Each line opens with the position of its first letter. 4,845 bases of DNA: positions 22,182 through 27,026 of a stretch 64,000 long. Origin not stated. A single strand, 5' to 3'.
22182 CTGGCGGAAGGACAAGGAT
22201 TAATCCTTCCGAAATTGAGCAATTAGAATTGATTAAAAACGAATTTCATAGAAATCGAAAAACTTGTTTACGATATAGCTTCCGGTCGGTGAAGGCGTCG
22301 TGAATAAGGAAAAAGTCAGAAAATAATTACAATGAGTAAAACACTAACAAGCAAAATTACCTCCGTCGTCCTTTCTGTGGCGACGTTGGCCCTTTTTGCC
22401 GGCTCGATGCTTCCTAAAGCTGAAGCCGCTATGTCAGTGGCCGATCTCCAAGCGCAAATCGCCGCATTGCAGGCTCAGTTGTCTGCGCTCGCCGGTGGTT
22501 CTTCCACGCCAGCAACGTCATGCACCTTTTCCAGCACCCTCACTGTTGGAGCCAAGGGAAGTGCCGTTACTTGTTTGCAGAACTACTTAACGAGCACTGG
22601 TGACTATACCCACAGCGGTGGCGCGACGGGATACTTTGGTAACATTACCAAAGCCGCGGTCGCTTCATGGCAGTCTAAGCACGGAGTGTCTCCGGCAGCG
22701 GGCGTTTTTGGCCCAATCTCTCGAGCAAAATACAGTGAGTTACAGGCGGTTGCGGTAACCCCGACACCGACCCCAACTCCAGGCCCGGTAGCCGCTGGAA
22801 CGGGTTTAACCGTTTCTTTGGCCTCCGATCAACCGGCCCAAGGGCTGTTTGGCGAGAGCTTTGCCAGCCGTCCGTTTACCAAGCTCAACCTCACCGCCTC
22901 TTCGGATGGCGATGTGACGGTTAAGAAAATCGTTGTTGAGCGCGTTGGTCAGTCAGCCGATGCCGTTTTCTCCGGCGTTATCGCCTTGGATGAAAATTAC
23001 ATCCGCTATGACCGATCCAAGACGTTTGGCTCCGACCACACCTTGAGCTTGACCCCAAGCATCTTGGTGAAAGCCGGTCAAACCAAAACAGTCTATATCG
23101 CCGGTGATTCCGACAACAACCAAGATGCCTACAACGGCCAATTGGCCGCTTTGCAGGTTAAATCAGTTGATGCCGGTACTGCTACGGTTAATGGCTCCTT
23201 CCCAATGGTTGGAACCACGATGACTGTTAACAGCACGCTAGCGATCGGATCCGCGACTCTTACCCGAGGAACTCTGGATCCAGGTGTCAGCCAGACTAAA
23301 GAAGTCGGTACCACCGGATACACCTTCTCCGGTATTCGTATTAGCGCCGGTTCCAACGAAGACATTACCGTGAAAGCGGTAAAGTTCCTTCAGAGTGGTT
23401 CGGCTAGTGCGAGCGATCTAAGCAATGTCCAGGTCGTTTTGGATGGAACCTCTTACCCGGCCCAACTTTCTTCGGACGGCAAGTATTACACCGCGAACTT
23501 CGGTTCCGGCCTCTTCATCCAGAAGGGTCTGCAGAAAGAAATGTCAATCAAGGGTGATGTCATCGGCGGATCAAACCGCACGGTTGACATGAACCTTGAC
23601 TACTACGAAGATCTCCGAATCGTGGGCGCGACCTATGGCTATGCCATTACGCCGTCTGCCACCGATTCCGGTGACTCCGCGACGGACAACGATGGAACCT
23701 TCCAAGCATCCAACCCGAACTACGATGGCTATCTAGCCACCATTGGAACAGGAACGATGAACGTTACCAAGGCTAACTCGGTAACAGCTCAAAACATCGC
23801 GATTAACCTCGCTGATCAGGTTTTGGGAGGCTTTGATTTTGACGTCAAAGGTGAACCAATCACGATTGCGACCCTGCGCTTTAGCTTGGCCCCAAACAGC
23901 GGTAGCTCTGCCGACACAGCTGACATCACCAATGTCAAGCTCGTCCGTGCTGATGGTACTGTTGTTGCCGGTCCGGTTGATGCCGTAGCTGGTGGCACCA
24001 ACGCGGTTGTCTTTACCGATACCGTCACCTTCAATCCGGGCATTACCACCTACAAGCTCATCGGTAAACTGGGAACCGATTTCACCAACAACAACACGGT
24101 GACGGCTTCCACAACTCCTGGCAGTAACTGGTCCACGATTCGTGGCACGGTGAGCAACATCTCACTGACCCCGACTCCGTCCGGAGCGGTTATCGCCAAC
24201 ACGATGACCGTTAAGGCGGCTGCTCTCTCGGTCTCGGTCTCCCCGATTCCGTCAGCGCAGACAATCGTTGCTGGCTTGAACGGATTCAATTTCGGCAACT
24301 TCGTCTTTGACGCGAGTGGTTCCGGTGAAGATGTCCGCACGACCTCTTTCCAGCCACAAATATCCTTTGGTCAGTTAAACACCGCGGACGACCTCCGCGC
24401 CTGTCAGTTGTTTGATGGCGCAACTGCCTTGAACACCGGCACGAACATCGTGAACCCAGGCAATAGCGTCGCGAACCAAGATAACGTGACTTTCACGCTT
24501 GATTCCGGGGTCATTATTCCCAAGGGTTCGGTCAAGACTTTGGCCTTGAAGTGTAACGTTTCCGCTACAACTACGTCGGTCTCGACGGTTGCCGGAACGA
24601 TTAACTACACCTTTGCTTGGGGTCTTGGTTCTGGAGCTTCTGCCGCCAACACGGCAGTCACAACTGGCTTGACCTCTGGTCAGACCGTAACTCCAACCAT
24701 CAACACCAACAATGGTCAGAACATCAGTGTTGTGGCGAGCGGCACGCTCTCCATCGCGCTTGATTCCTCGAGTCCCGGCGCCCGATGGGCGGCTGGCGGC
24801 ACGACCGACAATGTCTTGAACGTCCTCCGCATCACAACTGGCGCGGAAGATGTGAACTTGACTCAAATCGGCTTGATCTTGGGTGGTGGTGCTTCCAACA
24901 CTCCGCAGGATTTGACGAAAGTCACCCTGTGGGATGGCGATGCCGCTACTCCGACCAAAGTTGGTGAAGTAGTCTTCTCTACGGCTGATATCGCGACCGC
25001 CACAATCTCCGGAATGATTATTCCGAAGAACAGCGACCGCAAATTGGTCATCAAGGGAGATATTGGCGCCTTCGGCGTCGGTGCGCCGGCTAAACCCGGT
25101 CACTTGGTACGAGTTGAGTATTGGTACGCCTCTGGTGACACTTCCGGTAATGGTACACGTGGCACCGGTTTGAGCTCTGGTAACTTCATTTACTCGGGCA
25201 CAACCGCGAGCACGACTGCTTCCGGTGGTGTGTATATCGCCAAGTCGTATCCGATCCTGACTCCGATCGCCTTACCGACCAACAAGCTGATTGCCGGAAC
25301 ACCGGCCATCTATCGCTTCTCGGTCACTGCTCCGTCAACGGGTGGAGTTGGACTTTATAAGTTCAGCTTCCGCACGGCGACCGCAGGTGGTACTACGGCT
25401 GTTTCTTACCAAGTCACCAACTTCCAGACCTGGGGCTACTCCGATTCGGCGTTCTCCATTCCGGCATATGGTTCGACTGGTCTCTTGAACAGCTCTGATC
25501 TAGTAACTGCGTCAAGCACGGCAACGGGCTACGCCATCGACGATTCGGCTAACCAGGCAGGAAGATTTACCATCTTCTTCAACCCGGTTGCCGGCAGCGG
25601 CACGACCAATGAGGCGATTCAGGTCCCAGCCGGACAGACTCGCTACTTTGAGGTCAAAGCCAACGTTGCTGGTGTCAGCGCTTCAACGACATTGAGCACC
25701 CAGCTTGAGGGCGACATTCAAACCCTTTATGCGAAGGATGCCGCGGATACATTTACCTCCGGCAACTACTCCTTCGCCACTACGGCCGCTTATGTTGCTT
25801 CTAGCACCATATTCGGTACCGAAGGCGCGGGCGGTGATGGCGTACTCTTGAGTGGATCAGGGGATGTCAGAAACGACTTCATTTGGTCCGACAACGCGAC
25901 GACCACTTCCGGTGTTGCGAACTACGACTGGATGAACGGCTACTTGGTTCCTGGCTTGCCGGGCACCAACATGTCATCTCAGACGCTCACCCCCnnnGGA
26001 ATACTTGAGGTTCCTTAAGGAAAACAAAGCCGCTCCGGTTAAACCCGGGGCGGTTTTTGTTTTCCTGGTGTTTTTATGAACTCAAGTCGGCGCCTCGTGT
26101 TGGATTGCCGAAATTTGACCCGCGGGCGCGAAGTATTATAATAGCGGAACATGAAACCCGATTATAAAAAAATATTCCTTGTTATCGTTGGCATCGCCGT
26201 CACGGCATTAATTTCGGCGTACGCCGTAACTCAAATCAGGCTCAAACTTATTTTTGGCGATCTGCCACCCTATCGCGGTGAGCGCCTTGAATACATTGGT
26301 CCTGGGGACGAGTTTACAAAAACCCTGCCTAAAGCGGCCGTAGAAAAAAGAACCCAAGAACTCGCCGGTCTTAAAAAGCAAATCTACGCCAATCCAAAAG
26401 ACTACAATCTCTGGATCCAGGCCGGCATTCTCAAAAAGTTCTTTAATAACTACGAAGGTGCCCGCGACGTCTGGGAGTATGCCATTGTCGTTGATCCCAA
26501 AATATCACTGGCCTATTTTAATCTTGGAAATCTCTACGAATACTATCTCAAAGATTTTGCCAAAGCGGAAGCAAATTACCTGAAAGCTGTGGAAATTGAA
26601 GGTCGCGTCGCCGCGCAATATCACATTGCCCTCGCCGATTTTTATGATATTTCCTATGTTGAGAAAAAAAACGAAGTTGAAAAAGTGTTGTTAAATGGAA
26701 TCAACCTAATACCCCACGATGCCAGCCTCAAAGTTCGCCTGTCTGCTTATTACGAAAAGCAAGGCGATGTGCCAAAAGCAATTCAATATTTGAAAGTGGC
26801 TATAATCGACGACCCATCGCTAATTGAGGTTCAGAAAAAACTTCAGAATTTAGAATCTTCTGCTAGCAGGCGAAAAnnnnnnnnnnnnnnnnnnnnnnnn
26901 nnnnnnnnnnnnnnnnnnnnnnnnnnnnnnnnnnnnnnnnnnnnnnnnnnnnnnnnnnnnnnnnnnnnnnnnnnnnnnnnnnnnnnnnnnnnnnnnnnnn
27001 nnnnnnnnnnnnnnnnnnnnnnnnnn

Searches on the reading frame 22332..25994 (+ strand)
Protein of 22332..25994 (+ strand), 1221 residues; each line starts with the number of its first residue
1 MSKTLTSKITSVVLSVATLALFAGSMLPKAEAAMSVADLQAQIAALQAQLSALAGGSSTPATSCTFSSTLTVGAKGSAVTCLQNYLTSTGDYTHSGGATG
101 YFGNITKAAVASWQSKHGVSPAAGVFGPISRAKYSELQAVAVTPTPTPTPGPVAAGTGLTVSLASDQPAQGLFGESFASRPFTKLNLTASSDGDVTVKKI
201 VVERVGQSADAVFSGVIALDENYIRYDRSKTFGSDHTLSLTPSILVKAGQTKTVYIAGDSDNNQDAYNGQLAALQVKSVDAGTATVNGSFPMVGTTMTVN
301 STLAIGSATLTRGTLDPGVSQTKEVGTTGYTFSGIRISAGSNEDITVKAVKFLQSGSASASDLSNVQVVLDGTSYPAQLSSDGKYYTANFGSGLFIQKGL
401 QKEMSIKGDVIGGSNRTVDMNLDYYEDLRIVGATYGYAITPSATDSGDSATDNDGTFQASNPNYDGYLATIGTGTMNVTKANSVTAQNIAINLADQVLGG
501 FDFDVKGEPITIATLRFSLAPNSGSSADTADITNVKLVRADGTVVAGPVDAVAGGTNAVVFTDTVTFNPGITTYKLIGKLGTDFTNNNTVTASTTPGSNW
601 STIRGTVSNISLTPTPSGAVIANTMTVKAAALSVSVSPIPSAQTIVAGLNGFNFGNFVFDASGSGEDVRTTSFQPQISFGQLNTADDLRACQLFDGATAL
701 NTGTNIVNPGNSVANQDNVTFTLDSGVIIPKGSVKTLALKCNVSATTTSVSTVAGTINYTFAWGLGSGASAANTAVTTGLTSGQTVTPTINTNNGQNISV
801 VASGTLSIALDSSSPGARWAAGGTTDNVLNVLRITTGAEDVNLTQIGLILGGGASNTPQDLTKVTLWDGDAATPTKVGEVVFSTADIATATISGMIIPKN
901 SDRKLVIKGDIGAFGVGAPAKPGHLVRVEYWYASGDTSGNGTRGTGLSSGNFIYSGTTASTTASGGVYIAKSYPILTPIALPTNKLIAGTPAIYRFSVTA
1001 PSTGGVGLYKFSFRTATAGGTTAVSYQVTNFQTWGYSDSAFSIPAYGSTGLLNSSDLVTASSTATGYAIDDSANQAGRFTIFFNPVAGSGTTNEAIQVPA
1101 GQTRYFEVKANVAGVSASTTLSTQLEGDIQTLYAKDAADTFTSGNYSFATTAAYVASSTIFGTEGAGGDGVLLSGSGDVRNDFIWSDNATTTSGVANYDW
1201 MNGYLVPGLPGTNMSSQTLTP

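Call 24: search_protein_families(library=pfam, proteins=[window:22332-25994:+], max_evalue=0.001)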
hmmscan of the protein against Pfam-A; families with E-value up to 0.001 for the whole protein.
window:22332-25994:+ (1221 aa): 1 family
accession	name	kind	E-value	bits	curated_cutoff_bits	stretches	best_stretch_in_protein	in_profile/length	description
PF01471.23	PG_binding_1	-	2.1e-08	34.7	23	1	76-122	2-45/57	Putative peptidoglycan binding domain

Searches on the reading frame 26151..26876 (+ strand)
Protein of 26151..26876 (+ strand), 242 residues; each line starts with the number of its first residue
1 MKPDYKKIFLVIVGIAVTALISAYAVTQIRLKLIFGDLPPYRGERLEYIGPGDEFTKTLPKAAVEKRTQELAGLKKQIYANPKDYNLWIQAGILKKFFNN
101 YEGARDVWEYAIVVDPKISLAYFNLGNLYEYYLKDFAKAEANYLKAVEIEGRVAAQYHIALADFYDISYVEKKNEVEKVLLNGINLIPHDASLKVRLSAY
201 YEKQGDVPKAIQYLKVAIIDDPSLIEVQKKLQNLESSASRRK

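Call 24: search_protein_families(library=pfam, proteins=[window:26151-26876:+], max_evalue=0.001)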
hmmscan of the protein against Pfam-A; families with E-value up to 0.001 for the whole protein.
window:26151-26876:+ (242 aa): 8 families
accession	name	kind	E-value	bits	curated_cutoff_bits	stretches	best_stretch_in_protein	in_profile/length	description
PF07719.23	TPR_2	-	3.4e-08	33.4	27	0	196-222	6-32/34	Tetratricopeptide repeat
PF13432.12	TPR_16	-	5.3e-07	30.4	32.7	0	99-148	11-59/65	Tetratricopeptide repeat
PF13431.12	TPR_17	-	2.9e-06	27.5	24.4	0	109-140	3-33/34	Tetratricopeptide repeat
PF13428.12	TPR_14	-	9.8e-06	26.2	23.5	0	195-231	5-41/44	Tetratricopeptide repeat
PF13424.12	TPR_12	-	1.5e-05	25.5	30.1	0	114-149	40-74/77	Tetratricopeptide repeat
PF13414.12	TPR_11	-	3.7e-05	23.8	26.8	0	99-130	8-39/42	TPR repeat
PF13181.12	TPR_8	-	0.00021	21.6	25.7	0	121-150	3-31/34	Tetratricopeptide repeat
PF00515.34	TPR_1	-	0.00037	20.6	27.8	0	120-149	2-30/34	Tetratricopeptide repeat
